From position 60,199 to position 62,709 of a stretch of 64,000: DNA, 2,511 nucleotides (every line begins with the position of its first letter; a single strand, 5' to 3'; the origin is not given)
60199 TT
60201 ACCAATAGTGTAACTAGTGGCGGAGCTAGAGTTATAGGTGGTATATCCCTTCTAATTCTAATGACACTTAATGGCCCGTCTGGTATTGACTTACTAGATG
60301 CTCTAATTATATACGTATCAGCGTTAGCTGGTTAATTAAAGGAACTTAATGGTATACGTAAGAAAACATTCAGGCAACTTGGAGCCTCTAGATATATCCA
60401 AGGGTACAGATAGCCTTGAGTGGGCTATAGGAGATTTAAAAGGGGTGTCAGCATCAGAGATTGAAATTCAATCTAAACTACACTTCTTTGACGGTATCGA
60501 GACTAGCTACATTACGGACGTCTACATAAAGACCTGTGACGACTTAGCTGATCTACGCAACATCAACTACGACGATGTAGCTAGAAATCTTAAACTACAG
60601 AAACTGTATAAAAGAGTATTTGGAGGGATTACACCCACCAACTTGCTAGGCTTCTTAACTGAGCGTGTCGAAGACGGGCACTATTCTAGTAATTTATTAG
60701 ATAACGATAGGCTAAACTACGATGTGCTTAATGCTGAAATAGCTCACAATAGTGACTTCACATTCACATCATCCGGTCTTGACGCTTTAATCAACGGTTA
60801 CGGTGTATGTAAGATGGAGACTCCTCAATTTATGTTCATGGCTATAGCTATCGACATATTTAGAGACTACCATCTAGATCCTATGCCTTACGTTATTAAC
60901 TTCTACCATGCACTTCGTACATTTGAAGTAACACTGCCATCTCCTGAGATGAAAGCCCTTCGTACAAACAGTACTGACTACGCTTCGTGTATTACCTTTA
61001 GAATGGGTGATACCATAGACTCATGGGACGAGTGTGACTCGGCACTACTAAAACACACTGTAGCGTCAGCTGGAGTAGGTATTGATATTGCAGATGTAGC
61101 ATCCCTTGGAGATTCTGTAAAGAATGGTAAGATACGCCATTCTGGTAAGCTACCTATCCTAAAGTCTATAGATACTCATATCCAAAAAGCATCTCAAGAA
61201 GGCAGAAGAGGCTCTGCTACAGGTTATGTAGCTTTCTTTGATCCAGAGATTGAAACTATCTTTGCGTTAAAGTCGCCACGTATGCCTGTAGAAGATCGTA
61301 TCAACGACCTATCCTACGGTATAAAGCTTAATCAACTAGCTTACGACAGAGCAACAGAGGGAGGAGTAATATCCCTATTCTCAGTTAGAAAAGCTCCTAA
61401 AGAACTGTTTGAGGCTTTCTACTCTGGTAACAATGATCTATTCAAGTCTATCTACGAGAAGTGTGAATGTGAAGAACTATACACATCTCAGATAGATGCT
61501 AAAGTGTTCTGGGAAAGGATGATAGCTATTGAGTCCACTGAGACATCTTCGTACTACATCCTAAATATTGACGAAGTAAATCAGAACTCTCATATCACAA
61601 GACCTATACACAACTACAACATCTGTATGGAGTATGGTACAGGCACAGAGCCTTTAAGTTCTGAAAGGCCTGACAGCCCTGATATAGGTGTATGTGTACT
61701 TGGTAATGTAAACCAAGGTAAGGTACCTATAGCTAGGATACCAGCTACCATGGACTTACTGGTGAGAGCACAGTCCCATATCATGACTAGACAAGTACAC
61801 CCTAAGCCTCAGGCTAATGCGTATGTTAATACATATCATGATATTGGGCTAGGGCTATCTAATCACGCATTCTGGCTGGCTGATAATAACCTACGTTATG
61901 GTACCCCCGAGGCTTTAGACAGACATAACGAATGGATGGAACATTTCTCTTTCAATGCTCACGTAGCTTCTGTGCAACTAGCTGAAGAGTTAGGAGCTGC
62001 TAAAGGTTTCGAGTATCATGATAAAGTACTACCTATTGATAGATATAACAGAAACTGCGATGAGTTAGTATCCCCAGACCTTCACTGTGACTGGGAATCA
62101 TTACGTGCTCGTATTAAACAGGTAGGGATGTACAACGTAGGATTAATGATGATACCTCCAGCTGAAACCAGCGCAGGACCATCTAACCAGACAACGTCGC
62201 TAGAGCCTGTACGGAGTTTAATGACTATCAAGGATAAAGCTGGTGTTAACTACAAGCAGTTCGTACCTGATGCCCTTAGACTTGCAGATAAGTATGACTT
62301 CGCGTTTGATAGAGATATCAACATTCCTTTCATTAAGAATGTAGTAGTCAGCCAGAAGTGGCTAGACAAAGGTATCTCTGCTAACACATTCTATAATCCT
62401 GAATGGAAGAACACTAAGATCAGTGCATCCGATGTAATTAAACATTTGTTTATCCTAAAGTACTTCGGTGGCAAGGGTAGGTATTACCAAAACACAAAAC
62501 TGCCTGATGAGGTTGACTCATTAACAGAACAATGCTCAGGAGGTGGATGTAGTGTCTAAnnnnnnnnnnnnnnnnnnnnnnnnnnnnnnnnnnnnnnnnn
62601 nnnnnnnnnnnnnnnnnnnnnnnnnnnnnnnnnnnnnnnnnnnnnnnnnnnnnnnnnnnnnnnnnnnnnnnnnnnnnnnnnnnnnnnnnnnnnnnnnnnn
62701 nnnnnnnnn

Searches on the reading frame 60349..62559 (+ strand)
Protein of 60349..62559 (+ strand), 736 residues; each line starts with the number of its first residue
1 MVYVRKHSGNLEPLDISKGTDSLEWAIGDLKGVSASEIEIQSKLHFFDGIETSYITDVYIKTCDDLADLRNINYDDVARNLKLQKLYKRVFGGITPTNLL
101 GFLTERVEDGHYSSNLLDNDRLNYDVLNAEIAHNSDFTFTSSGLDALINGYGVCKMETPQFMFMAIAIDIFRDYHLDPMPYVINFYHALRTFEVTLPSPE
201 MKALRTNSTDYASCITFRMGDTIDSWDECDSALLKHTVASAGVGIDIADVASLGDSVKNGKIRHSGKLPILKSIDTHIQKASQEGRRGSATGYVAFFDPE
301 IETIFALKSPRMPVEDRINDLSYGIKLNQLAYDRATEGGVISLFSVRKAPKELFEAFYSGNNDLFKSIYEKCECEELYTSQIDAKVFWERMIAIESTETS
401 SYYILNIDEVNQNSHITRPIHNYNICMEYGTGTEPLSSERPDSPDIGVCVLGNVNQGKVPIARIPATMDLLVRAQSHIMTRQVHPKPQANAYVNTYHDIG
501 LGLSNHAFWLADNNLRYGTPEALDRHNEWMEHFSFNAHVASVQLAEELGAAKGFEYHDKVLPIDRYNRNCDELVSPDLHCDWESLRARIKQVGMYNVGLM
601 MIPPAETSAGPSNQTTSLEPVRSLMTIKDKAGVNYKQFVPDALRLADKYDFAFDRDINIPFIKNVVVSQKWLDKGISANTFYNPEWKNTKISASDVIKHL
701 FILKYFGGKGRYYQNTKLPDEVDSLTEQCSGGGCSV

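Call 11: search_protein_families(library=phrogs, proteins=[window:60349-62559:+], max_evalue=0.001)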
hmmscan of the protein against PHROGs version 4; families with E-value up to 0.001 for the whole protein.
window:60349-62559:+ (736 aa): 4 families
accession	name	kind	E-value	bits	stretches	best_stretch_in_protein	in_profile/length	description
phrog_84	-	DNA, RNA and nucleotide metabolism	3.8e-180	602.2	1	3-735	64-795/975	ribonucleoside-diphosphate reductase large subunit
phrog_3987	-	DNA, RNA and nucleotide metabolism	1.9e-90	304.7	1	2-456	4-462/467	ribonucleotide reductase large subunit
phrog_3844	-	moron, auxiliary metabolic gene and host takeover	2.8e-78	264.9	1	307-733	13-450/451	NrdA-like aerobic NDP reductase large subunit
phrog_36555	-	DNA, RNA and nucleotide metabolism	8.5e-23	82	1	581-717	2-139/172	ribonucleotide reductase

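Call 12: search_protein_families(library=pfam, proteins=[window:60349-62559:+], max_evalue=0.001)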
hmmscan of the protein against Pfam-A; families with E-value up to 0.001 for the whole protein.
window:60349-62559:+ (736 aa): 2 families
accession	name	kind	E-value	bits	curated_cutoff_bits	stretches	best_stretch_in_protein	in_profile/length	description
PF02867.20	Ribonuc_red_lgC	-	7.6e-70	236.4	23.9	1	212-713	1-522/523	Ribonucleotide reductase, barrel domain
PF00317.26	Ribonuc_red_lgN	-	2.1e-06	28.1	28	1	152-207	22-75/77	Ribonucleotide reductase, all-alpha domain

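Call 52: find_encoding_contigs(protein=window:60349-62559:+, flank=10000, max_places=2)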
Protein window:60349-62559:+ (736 aa): 6 contigs read that carry it; 2 places shown.
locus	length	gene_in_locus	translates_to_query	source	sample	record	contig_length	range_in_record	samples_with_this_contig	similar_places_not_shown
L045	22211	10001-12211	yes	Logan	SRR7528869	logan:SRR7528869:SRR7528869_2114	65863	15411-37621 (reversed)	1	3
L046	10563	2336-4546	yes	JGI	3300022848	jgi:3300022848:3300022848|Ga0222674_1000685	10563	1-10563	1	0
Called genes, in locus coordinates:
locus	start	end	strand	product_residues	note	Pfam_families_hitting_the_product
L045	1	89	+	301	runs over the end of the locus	-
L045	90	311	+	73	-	-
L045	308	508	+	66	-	-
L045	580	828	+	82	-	-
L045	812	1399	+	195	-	PF17338:GP88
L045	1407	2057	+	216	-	-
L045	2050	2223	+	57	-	-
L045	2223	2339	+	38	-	-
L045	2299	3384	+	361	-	PF13671:AAA_33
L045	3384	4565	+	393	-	PF09511:RNA_lig_T4_1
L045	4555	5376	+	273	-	PF12705:PDDEXK_1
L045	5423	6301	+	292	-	PF05265:DUF723, PF10544:T5orf172 (faint), PF05265:DUF723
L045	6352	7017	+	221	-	PF13479:AAA_24 (weak)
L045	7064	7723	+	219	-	-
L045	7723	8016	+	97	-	PF13876:Phage_gp49_66 (faint)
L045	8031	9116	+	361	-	PF09414:RNA_ligase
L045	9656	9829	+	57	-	-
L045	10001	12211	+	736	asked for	PF00317:Ribonuc_red_lgN (weak), PF02867:Ribonuc_red_lgC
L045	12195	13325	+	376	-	PF00268:Ribonuc_red_sm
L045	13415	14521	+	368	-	PF01068:DNA_ligase_A_M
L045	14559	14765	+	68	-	-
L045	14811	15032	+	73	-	-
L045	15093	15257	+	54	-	-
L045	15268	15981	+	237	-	PF00574:CLP_protease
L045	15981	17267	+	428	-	PF13638:PIN_4, PF02562:PhoH, PF13604:AAA_30 (weak)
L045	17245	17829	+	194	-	PF05265:DUF723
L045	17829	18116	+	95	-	-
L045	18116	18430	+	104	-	-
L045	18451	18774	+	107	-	-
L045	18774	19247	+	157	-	-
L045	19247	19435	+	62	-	-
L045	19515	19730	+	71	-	-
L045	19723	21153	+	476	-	PF00580:UvrD-helicase (faint), PF13245:AAA_19 (weak), PF01443:Viral_helicase1 (faint), PF13361:UvrD_C (weak)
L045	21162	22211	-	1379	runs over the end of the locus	-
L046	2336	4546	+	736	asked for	PF00317:Ribonuc_red_lgN (weak), PF02867:Ribonuc_red_lgC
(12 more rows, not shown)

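Call 54: search_protein_families(library=phrogs, proteins=[L045:21162-22211:-], max_evalue=0.001)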
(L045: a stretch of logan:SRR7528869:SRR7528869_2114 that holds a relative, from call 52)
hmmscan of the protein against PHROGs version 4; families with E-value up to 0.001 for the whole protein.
L045:21162-22211:- (349 aa): 2 families
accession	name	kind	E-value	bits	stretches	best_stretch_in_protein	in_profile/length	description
phrog_2206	-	DNA, RNA and nucleotide metabolism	7.7e-55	186.7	1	26-301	3101-3366/3406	virion RNA polymerase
phrog_19273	-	unknown function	1e-17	62.7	1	34-277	4550-4788/4846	-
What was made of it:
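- The last gene of the leftward arm matches phrog_2206 'virion RNA polymerase', E = 8e-55 (calls 52, 54).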

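Call 107: find_homologous_proteins(query=L045:21162-22211:-, max_evalue=1e-10)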
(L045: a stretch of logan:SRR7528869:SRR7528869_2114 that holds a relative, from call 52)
Query L045:21162-22211:- (349 aa): 10 proteins with E <= 1e-10 among 4227 candidates.
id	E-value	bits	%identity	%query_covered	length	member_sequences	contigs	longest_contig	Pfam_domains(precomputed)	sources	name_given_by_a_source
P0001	2.9e-50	190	33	93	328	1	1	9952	-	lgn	-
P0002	4.4e-50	189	40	68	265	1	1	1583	-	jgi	jgi:hypothetical protein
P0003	4.2e-49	186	40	66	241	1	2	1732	-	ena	-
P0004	1.1e-46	178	38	93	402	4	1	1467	-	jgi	-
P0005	1.2e-42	165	35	96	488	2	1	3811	-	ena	-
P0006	5.8e-41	159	33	93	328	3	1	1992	-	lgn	-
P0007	8.1e-27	113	36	68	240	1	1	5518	-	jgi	-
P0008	2.7e-25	108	35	70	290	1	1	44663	-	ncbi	-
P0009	2.2e-23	101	59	28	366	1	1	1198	-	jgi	jgi:hypothetical protein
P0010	2.5e-19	88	33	66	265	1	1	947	-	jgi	jgi:hypothetical protein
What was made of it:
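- Tried and rejected: Retrieving the full vRNAP gene of this phage: the protein search returned only fragments (call 107), and the look-up tool does not accept proteins from outside the window.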

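Call 108: find_related_loci(query=L045:21162-22211:-, collection=viral_contigs, flank=10000)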
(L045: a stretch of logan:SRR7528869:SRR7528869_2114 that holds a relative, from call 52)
Query L045:21162-22211:- (349 aa) in viral_contigs; peptide patterns used: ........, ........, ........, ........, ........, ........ (x = any residue, [..] = any of these).
6 stretches matched a pattern, but none encodes a relative of the query by tblastn (E <= 1e-3).

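Call 110: find_related_loci(query=A4, collection=viral_contigs, flank=10000)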
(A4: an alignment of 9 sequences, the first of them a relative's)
Query A4 (349 aa) in viral_contigs; peptide patterns used: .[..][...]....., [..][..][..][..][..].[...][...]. (x = any residue, [..] = any of these).
144 stretches matched a pattern; 93 encode a relative of the query (tblastn E <= 1e-3); the best 80 are kept; 80 distinct loci.
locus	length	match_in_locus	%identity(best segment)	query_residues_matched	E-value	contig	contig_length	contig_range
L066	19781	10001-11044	51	1-344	3e-117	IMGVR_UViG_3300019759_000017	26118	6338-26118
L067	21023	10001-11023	42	1-341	6e-87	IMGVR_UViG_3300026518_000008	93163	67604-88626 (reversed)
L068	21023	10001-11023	52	1-344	1e-113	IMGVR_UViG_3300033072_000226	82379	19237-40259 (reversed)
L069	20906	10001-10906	37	3-326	7e-65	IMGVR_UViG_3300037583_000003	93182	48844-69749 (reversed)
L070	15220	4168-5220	37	1-343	9e-63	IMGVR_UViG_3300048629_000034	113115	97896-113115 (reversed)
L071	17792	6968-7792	40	4-297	7e-56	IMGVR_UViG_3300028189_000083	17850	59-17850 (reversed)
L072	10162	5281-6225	35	1-333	1e-53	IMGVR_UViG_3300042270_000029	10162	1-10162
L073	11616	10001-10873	36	4-319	1e-51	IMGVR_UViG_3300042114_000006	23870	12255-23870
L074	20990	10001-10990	38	4-335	8e-59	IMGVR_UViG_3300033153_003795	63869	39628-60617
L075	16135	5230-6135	33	3-319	9e-39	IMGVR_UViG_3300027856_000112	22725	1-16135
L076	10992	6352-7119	31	28-294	7e-37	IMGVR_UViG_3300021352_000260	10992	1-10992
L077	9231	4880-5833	30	3-326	7e-37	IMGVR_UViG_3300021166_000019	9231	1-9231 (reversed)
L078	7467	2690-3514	33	3-286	7e-36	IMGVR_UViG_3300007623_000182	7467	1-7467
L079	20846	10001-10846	34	1-294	1e-35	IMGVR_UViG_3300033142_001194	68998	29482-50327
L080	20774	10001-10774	32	28-293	2e-34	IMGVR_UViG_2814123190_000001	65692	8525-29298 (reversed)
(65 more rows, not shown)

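Call 113: search_protein_families(library=phrogs, proteins=[L068:495-6668:+, L068:6671-11038:+], max_evalue=0.00001)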
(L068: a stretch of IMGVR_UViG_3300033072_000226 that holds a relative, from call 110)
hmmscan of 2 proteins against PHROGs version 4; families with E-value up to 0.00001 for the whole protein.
L068:495-6668:+ (2058 aa): 1 family
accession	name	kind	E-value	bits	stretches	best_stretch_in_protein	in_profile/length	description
phrog_2206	-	DNA, RNA and nucleotide metabolism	6.8e-60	203.4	1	530-1997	772-1958/3406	virion RNA polymerase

L068:6671-11038:+ (1456 aa): 2 families
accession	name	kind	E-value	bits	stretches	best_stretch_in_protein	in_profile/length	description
phrog_2206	-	DNA, RNA and nucleotide metabolism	4.4e-136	456.3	2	237-1034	2249-3043/3406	virion RNA polymerase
phrog_19273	-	unknown function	1.8e-21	75.2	1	1136-1385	4545-4789/4846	-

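Call 114: search_solved_structures(query=L068:495-6668:+, max_evalue=0.001)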
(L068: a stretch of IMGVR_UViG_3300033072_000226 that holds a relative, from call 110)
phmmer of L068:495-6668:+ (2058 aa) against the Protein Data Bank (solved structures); distinct sequences matched with E-value up to 0.001: 0.
